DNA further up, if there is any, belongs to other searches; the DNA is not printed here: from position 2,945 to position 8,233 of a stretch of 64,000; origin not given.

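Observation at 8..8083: Candidate anti-phage system: large unknown protein + DEAH helicase fused to DUF1998 (Druantia type III-like DruH/DruE architecture)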

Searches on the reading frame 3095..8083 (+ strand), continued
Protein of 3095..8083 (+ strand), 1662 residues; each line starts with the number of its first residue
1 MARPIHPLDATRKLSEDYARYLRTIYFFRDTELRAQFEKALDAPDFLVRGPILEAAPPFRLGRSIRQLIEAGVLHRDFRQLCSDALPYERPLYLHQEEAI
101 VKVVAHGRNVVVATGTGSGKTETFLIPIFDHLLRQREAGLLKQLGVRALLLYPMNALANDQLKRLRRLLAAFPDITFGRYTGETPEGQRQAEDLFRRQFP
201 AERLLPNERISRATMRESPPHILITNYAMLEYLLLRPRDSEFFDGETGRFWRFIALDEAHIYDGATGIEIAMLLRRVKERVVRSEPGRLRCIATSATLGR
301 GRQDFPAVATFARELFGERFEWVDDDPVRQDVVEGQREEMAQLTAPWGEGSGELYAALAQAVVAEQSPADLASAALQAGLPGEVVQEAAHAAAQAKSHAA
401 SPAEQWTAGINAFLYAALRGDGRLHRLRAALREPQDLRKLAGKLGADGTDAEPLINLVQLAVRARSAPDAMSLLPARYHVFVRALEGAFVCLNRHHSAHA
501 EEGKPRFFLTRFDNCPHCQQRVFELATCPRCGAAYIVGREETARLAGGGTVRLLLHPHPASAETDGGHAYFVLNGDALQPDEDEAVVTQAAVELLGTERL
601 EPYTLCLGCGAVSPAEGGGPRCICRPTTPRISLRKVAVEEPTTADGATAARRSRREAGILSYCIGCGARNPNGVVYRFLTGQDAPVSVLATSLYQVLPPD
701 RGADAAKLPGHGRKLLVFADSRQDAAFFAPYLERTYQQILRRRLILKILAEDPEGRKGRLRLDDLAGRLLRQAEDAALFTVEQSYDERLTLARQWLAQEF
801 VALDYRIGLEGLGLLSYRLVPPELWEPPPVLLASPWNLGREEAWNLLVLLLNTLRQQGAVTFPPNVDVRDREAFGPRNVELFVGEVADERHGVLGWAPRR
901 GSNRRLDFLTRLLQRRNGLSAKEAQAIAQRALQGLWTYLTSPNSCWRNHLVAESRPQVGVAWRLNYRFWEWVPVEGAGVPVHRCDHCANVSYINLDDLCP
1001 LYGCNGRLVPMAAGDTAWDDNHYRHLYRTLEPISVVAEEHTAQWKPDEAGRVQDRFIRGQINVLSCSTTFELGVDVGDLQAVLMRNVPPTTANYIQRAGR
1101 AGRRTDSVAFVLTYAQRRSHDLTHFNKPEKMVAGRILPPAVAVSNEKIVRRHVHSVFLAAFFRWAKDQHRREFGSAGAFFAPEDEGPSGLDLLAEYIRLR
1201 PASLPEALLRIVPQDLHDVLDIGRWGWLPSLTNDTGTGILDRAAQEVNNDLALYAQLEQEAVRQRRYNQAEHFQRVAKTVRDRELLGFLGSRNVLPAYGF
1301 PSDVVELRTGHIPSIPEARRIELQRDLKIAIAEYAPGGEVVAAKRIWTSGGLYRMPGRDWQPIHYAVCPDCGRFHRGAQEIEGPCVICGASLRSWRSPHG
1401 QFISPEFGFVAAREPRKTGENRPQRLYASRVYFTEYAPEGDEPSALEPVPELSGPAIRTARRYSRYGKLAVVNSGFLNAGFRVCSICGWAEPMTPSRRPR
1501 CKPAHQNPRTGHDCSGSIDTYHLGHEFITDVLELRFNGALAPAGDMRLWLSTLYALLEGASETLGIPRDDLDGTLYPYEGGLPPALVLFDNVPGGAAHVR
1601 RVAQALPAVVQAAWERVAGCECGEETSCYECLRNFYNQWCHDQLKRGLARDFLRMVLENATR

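Call 37: search_protein_families(library=padloc, proteins=[L083:5411-8746:+, L083:8749-15060:+], max_evalue=0.001)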
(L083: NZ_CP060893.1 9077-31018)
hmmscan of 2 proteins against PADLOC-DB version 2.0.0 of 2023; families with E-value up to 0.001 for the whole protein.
L083:5411-8746:+ (1112 aa): 10 families
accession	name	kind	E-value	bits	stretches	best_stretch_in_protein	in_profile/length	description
PDLC00041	DruH3|DruH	-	0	2511.1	1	3-1112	1-1117/1117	Unknown function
PDLC00046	DruH3|DruH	-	0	1358.8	1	524-1112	1-596/596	Unknown function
PDLC00039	DruH3|DruH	-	3.7e-61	205.3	1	5-973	62-1001/1142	Unknown function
PDLC00038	DruH3|DruH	-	1.7e-57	193.1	1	4-624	2-629/1168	Unknown function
PDLC00049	DruH3|DruH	-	1.5e-54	183.2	1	11-964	13-950/1100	Unknown function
PDLC00048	DruH3|DruH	-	3e-43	146.1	1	98-957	9-857/1036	Unknown function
PDLC00050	DruH3|DruH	-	7.7e-39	131.3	1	12-955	7-938/1101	Unknown function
PDLC00047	DruH3|DruH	-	1.1e-38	130.8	1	15-941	9-939/1118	Unknown function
PDLC00044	DruH3|DruH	-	8.1e-29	97.9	1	12-962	10-929/1096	Unknown function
PDLC00040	DruH3|DruH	-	1.2e-20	70.8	2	28-573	68-613/1098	Unknown function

L083:8749-15060:+ (2104 aa): 40 families (the best 25 are shown)
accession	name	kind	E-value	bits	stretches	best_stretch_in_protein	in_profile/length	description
PDLC00037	DruE3|DruE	-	0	2180.5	1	6-2102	4-2051/2055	SNF2 family N-terminal domain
PDLC00035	DruE3|DruE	-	0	1256.8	1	8-1474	7-1424/1460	SNF2 family N-terminal domain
PDLC00036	DruE3|DruE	-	0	1049.5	1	8-2014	5-1941/2023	SNF2 family N-terminal domain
PDLC00013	DruE1|DruE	-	1.8e-171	571.1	4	1093-1716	1080-1677/1776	SNF2 family N-terminal domain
PDLC00015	DruE2|DruE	-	4e-107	357.7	4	1092-1727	1167-1784/1887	SNF2 family N-terminal domain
PDLC00051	DruE4|DruE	-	6.3e-101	336.9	4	1089-1725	1118-1724/1829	SNF2 family N-terminal domain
PDLC00014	DruE2|DruE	-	3.5e-99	331.1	3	1092-1721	1196-1816/1928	SNF2 family N-terminal domain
PDLC03960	SngC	-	9.4e-28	95.4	2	97-323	29-216/720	-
PDLC02503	BrxHI|BrxHII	-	2.5e-26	90.2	2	97-297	29-197/698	BrxHI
PDLC02896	DpdJ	-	4.8e-23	78.8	2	200-326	322-436/1487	DpdJ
PDLC02501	BrxHI|BrxHII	-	3.8e-17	59.7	2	1074-1153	278-356/925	BrxHI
PDLC02897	DpdJ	-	1.2e-12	44.5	2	88-271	95-269/1570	DpdJ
PDLC03928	PsyrT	-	6.7e-11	39.2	1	1035-1148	227-344/689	-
PDLC02569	DrmA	-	1e-10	38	1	1091-1143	824-877/1095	DrmA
PDLC02570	DrmA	-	1.3e-09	35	0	1053-1141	541-627/851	DrmA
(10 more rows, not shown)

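Call 39: find_homologous_proteins(query=L083:5411-8746:+, max_evalue=0.00001)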
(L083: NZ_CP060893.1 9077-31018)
Query L083:5411-8746:+ (1112 aa): 44 proteins with E <= 0.00001 among 8000 candidates.
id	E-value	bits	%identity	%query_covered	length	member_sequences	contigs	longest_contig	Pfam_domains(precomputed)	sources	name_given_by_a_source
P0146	0.0e+0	2516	98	100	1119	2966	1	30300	PF27205.1,PF27201.1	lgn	-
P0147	0.0e+0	2147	83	100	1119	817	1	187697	PF27205.1,PF27201.1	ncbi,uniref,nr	ncbi:STY4851/ECs_5259 family protein [Hafnia alvei]|uniref:STY4851/ECs_5259 family protein n=1 Tax=H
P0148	0.0e+0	1669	64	100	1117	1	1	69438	PF27205.1,PF27201.1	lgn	-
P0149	0.0e+0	1652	63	100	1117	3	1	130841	PF27205.1,PF27201.1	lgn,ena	-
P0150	0.0e+0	1648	62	100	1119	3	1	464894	PF27205.1,PF27201.1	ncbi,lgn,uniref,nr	ncbi:STY4851/ECs_5259 family protein [Pantoea sp. RG18]|uniref:STY4851/ECs_5259 family protein n=1 T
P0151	0.0e+0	1647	63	100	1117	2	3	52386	PF27205.1,PF27201.1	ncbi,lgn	-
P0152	0.0e+0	1647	63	100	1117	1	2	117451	PF27205.1,PF27201.1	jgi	jgi:hypothetical protein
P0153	0.0e+0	1643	63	100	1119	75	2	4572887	PF27205.1,PF27201.1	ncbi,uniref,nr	ncbi:STY4851/ECs_5259 family protein [Lelliottia amnigena]|uniref:STY4851/ECs_5259 family protein n=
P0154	0.0e+0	1636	63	100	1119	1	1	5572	PF27205.1,PF27201.1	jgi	-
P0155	0.0e+0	1635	62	100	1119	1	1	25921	PF27205.1,PF27201.1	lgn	-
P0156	0.0e+0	1632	63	100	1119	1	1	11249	PF27205.1,PF27201.1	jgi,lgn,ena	-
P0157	0.0e+0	1631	63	100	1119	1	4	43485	PF27205.1,PF27201.1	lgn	-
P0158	0.0e+0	1624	62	100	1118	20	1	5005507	PF27205.1,PF27201.1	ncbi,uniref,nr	ncbi:STY4851/ECs_5259 family protein [Pectobacterium polaris]|uniref:STY4851/ECs_5259 family protein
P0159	0.0e+0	1535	97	62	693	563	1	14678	-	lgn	-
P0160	0.0e+0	1329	61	83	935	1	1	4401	PF27205.1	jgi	jgi:hypothetical protein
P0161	0.0e+0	1193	48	99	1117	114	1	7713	PF27205.1,PF27201.1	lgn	-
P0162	0.0e+0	1192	48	99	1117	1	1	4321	PF27205.1,PF27201.1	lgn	-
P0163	0.0e+0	1180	48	99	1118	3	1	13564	PF27205.1,PF27201.1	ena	-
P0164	0.0e+0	1180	48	99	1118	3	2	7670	PF27205.1,PF27201.1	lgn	-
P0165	2.0e-216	739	35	99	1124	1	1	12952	PF27205.1,PF27201.1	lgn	-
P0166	1.8e-189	650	33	99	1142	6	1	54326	PF27205.1,PF27201.1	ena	-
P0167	2.1e-187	643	34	99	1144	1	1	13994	PF27205.1,PF27201.1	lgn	-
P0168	3.7e-58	215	23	86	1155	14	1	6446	PF27205.1,PF27201.1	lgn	-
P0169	5.2e-57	211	25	74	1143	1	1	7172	PF27205.1,PF27201.1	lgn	-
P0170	8.8e-56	207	24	86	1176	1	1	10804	PF27205.1,PF27201.1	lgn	-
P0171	3.9e-53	199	22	86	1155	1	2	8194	PF27205.1,PF27201.1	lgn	-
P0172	8.5e-53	198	23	86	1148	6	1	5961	PF27205.1,PF27201.1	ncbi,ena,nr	ncbi:MAG TPA: STY4851/ECs_5259 family protein [Thermomicrobiales bacterium]|nr:STY4851/ECs_5259 fami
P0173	2.9e-52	196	24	86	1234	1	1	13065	PF27205.1,PF27201.1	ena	-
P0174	6.8e-51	191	23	78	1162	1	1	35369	PF27205.1,PF27201.1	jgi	jgi:hypothetical protein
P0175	1.0e-48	184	22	84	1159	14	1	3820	PF27205.1,PF27201.1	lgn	-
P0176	3.2e-47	179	24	74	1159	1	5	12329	PF27205.1,PF27201.1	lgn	-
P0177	3.3e-47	179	23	84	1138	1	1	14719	PF27205.1,PF27201.1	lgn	-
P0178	7.7e-47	178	23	74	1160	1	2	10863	PF27205.1,PF27201.1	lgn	-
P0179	1.8e-43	167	23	97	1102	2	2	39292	PF27205.1,PF27201.1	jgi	jgi:hypothetical protein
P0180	9.7e-43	164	23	86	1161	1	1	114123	PF27205.1,PF27201.1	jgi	jgi:hypothetical protein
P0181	2.3e-41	160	24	80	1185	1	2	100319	PF27205.1,PF27201.1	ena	-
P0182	6.3e-37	145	22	84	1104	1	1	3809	PF27205.1,PF27201.1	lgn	-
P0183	8.6e-32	128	22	82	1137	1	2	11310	PF27205.1,PF27201.1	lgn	-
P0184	2.5e-30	123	23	84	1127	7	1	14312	PF27205.1,PF27201.1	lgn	-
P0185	5.9e-30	122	21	84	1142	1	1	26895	PF27205.1,PF27201.1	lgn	-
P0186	2.3e-28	117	22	87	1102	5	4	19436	PF27205.1,PF27201.1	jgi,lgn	jgi:hypothetical protein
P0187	1.6e-24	104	24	59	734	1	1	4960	PF27205.1,PF27201.1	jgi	jgi:hypothetical protein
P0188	1.4e-22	97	21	88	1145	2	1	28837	PF27205.1,PF27201.1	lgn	-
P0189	7.5e-17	78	29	21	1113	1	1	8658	PF27205.1,PF27201.1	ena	-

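Call 64: search_protein_families(library=pfam, proteins=[L006:3246-7790:+, L017:4711-9033:+, L033:5947-10002:+], max_evalue=0.001)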
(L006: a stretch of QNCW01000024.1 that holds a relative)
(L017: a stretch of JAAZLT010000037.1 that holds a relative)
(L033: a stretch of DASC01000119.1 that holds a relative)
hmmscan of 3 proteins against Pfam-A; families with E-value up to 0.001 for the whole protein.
L006:3246-7790:+ (1515 aa): 0 families

L017:4711-9033:+ (1441 aa): 0 families

L033:5947-10002:+ (1352 aa): 1 family
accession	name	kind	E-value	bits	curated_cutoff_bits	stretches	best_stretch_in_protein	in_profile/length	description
PF01294.23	Ribosomal_L13e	-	1.6e-05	25.3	24.9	1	1283-1332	46-97/180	Ribosomal protein L13e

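Call 73: search_solved_structures(query=L083:5411-8746:+, max_evalue=0.01)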
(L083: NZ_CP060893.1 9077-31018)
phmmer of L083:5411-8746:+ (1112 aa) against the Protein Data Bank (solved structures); distinct sequences matched with E-value up to 0.01: 5.
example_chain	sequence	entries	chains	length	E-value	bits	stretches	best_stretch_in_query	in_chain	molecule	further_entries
9tud_A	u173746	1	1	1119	0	2512.4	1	3-1112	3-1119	DruH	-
5i9d_A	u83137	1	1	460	2.4e-05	25.4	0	817-931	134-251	pentatricopeptide repeat protein dPPR-U8A2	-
5i9h_A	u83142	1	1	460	6e-05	24.1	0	817-931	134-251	pentatricopeptide repeat protein dPPR-U8G2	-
5i9g_C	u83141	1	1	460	9.6e-05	23.4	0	817-930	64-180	pentatricopeptide repeat protein dPPR-U8C2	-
5i9f_A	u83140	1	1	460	0.00013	23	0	817-931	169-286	pentatricopeptide repeat protein dPPR-U10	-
